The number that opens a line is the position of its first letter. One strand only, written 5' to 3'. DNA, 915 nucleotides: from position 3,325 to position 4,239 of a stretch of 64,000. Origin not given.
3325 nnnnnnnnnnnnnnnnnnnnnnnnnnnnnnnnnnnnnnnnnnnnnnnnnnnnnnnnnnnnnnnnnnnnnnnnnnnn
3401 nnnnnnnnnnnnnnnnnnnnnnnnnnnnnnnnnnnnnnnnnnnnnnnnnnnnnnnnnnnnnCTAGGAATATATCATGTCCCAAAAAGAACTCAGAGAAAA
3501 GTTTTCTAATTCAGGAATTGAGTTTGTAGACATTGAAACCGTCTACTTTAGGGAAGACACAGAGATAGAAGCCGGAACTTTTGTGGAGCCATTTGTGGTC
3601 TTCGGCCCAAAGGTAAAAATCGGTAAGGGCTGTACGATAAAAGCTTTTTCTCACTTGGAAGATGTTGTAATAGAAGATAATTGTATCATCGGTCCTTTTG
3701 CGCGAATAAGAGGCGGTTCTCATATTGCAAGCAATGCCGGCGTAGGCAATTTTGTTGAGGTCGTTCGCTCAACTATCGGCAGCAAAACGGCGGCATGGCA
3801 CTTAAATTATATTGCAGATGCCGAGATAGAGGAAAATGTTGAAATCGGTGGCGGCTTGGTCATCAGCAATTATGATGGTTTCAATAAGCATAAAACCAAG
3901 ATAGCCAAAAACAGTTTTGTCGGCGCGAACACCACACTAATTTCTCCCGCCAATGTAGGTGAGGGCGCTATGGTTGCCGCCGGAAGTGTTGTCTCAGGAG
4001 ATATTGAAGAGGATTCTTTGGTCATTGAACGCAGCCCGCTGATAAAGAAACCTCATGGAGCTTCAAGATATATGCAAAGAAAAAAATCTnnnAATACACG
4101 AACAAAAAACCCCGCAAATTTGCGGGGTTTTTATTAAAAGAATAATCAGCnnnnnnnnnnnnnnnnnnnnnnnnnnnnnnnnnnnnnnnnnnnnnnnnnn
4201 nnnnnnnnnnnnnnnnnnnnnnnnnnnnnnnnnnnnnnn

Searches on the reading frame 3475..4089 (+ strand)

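Call 4: search_protein_families(library=pfam, proteins=[window:3475-4089:+], max_evalue=1)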
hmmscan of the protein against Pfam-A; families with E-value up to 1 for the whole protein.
window:3475-4089:+ (205 aa): 7 families
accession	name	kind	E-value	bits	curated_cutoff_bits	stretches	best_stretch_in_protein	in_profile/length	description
PF00132.30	Hexapep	-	1e-27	95.1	27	4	28-61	1-34/36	Bacterial transferase hexapeptide (six repeats)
PF25084.1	LbH_EIF2B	-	3.4e-10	40.3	54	2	43-125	18-100/105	EIF2B subunit epsilon LbH domain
PF14602.12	Hexapep_2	-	2.2e-08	34.1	27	1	142-173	3-32/34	Hexapeptide repeat of succinyl-transferase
PF24894.1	Hexapep_GlmU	-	0.00067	20.2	23.3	1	26-73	38-84/104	GlmU-like, C-terminal hexapeptide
PF07959.18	Fucose_pyrophosphorylase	-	0.027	13.9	34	1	93-149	284-341/418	Fucose pyrophosphorylase domain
PF25247.1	LbH_GLGC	-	0.049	14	27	0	47-87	74-108/135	GLGC left-handed parallel beta-helix domain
PF25087.1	GMPPB_C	-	0.1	12.7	39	0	41-84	5-54/110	GMPPB C-terminal domain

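Call 5: search_protein_families(library=ncbifam, proteins=[window:3475-4089:+], max_evalue=1)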
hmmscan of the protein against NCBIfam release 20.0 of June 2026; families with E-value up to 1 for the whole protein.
window:3475-4089:+ (205 aa): 53 families (the best 25 are shown)
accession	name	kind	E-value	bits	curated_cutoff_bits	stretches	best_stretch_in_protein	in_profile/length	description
NF010933.0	PRK14353.1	equivalog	1.2e-71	241.6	505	1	2-204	242-444/453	bifunctional UDP-N-acetylglucosamine diphosphorylase/glucosamine-1-phosphate N-acetyltransferase GlmU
TIGR01173.1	glmU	equivalog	6.8e-54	183.4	366.85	1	7-189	241-440/452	bifunctional UDP-N-acetylglucosamine diphosphorylase/glucosamine-1-phosphate N-acetyltransferase GlmU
NF010934.1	PRK14354.1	equivalog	1.1e-51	175.8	450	1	3-191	237-441/447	bifunctional UDP-N-acetylglucosamine diphosphorylase/glucosamine-1-phosphate N-acetyltransferase GlmU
NF010936.0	PRK14356.1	equivalog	1.6e-47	162.4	666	1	28-187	287-445/456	bifunctional UDP-N-acetylglucosamine diphosphorylase/glucosamine-1-phosphate N-acetyltransferase GlmU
NF010940.0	PRK14360.1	equivalog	1.5e-46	158.9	602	1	3-193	237-443/452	bifunctional UDP-N-acetylglucosamine diphosphorylase/glucosamine-1-phosphate N-acetyltransferase GlmU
NF006986.0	PRK09451.1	equivalog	3e-46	158.2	725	1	24-192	267-446/456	bifunctional UDP-N-acetylglucosamine diphosphorylase/glucosamine-1-phosphate N-acetyltransferase GlmU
NF010937.0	PRK14357.1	equivalog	4.4e-46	157.7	658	1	3-192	230-435/448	bifunctional UDP-N-acetylglucosamine diphosphorylase/glucosamine-1-phosphate N-acetyltransferase GlmU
NF010935.0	PRK14355.1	equivalog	3.3e-43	148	718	1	20-192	260-449/459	bifunctional UDP-N-acetylglucosamine diphosphorylase/glucosamine-1-phosphate N-acetyltransferase GlmU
NF010939.0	PRK14359.1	equivalog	1.4e-42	145.8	592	1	2-196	233-423/430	bifunctional UDP-N-acetylglucosamine diphosphorylase/glucosamine-1-phosphate N-acetyltransferase GlmU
NF010932.0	PRK14352.1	equivalog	7.3e-37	127.1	611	1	26-187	289-448/488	bifunctional UDP-N-acetylglucosamine diphosphorylase/glucosamine-1-phosphate N-acetyltransferase GlmU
NF010938.0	PRK14358.1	equivalog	1.4e-33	116.2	500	1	22-187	282-446/481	bifunctional N-acetylglucosamine-1-phosphate uridyltransferase/glucosamine-1-phosphate acetyltransferase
TIGR03570.1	NeuD_NnaD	subfamily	4.6e-20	72.1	160.8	2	4-96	73-168/202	NeuD/PglB/VioB family sugar acetyltransferase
TIGR03992.1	Arch_glmU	subfamily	1.6e-19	70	292.1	1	30-133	232-336/393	bifunctional sugar-1-phosphate nucleotidylyltransferase/acetyltransferase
NF041173.1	Sug_nt_acttase_Thmprot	equivalog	3.4e-15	55.9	600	1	19-140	222-342/405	bifunctional sugar-1-phosphate nucleotidylyltransferase/acetyltransferase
NF002060.0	PRK00892.1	subfamily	4.1e-12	45.9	207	4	24-86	109-172/345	UDP-3-O-(3-hydroxymyristoyl)glucosamine N-acyltransferase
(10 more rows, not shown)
